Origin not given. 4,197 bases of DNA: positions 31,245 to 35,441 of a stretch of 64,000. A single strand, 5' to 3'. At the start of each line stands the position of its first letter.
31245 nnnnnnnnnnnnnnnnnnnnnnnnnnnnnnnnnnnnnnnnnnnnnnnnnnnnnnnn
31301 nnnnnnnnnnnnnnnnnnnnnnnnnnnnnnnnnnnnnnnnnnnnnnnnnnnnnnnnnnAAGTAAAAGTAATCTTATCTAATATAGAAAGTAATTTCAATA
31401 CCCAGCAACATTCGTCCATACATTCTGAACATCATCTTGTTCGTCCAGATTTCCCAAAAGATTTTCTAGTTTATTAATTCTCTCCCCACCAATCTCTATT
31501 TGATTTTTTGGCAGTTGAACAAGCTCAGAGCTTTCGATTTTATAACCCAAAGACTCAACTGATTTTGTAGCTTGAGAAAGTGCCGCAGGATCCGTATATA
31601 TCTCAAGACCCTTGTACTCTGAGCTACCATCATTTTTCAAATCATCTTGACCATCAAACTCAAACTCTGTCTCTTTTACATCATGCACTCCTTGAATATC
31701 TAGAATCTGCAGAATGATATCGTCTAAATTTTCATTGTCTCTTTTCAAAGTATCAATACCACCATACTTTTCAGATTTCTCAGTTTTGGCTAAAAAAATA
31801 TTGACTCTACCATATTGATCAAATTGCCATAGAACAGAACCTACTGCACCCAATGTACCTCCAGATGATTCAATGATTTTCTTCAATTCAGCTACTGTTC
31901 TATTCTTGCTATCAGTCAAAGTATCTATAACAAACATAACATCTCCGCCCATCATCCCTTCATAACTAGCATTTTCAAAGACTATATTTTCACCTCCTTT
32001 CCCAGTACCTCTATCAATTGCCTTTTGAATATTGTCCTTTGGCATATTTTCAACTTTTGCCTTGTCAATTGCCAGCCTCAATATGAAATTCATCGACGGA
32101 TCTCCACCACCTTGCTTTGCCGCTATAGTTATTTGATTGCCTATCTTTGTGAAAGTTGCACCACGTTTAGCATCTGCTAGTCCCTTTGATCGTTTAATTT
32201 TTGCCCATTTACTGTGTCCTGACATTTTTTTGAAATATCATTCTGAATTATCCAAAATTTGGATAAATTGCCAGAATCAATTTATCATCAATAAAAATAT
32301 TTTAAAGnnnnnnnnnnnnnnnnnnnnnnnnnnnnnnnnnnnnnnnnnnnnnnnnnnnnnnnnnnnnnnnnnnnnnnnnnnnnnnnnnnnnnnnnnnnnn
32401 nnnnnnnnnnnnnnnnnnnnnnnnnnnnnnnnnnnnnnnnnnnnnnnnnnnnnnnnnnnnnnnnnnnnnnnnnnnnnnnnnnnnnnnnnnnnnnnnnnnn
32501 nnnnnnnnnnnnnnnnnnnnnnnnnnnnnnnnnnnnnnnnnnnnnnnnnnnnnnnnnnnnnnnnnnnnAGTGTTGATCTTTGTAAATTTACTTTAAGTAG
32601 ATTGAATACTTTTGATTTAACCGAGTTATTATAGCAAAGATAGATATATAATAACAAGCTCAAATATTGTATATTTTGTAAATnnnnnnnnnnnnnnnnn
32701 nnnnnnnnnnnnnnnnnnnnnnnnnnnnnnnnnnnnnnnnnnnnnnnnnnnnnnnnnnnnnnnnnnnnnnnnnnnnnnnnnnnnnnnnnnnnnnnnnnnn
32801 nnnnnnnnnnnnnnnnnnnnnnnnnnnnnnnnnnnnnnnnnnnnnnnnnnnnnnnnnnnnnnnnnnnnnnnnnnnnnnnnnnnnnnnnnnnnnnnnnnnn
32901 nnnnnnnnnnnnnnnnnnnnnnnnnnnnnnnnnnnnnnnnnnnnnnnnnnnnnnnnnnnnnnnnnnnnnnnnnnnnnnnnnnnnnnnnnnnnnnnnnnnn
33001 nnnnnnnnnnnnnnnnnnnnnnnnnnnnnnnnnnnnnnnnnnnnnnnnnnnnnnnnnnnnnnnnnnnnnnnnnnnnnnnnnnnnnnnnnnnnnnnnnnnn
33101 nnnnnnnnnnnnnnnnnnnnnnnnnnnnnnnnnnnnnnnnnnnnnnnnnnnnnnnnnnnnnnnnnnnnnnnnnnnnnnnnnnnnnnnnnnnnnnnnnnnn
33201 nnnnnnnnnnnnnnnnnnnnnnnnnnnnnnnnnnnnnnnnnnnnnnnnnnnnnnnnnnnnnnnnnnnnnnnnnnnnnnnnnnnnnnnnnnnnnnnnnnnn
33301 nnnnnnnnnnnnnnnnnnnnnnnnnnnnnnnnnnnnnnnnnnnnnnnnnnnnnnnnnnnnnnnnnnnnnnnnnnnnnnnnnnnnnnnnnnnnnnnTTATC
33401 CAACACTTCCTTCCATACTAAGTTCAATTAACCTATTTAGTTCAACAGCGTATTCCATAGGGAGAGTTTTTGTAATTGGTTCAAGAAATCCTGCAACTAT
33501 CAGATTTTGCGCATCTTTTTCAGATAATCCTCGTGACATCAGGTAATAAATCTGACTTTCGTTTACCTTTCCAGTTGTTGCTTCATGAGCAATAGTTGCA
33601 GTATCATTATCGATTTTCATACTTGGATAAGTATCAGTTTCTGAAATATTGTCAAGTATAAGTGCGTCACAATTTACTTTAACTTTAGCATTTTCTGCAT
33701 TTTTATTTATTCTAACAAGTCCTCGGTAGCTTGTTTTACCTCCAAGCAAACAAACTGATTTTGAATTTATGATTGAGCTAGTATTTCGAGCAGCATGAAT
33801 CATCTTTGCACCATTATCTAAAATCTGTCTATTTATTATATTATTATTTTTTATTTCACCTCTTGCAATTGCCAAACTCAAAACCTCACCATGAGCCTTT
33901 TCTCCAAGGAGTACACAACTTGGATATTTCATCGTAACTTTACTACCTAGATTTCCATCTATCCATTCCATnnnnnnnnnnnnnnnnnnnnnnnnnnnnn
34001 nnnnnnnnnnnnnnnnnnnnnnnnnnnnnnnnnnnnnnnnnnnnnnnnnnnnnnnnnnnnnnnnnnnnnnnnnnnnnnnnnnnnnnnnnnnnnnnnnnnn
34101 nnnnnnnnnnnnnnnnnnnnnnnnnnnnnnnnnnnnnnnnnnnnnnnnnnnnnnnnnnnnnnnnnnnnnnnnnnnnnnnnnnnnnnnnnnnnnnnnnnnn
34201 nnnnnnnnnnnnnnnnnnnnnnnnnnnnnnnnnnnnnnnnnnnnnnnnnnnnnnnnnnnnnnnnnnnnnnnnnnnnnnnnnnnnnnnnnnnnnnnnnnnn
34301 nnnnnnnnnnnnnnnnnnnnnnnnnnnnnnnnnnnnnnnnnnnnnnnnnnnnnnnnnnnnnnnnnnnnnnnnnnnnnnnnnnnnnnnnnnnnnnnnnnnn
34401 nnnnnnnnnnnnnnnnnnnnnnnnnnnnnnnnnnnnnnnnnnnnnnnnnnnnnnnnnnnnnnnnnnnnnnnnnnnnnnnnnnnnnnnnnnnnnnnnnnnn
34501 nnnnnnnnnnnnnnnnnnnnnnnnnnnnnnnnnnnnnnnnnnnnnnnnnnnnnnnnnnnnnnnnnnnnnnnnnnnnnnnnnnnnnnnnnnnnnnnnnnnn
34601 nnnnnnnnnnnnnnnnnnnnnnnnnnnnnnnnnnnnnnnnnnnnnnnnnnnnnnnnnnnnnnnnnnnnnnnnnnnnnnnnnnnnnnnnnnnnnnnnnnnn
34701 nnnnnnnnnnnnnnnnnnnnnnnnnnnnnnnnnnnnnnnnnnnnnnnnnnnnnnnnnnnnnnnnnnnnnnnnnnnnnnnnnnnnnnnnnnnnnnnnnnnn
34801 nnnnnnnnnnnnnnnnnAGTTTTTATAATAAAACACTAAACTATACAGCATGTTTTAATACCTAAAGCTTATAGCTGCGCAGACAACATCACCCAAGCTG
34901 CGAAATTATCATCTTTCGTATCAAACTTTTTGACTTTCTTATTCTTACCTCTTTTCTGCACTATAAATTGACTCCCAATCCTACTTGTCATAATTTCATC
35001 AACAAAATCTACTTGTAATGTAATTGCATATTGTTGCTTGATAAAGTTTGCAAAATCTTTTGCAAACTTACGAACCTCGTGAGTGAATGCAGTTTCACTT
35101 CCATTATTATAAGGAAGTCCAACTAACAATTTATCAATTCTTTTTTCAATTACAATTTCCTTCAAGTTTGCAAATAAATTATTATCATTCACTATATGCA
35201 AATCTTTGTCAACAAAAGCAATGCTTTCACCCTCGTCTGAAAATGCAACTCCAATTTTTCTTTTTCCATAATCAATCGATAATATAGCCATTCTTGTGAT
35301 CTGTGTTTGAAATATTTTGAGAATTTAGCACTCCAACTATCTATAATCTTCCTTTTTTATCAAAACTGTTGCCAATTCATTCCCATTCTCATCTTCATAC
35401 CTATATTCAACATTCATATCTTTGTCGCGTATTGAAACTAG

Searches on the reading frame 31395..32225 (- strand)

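Call 22: search_protein_families(library=pfam, proteins=[window:31395-32225:-], max_evalue=0.001)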
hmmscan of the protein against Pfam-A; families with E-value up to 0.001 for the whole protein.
window:31395-32225:- (276 aa): 2 families
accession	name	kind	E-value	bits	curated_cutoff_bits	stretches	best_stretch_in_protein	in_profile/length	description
PF01709.26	Transcrip_reg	-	1.8e-37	129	27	1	84-273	2-160/160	TACO1/YebC second and third domain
PF20772.2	TACO1_YebC_N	-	2.9e-30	105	36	1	5-76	1-73/73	TACO1/YebC protein N-terminal domain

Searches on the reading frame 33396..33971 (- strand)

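Call 25: search_protein_families(library=pfam, proteins=[window:33396-33971:-], max_evalue=0.001)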
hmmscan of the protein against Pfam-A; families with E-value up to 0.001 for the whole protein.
window:33396-33971:- (191 aa): 1 family
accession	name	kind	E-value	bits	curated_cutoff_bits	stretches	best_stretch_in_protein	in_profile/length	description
PF01458.23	SUFBD_core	-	3.3e-49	167.9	27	1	1-162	80-232/232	SUF system FeS cluster assembly, SufBD core domain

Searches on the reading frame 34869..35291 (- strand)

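Call 25: search_protein_families(library=pfam, proteins=[window:34869-35291:-], max_evalue=0.001)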
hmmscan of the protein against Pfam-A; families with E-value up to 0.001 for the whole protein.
window:34869-35291:- (140 aa): 1 family
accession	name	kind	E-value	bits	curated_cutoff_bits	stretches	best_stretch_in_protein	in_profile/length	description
PF03652.20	RuvX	-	9.3e-23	81.5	29.2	1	1-138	1-130/134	Holliday junction resolvase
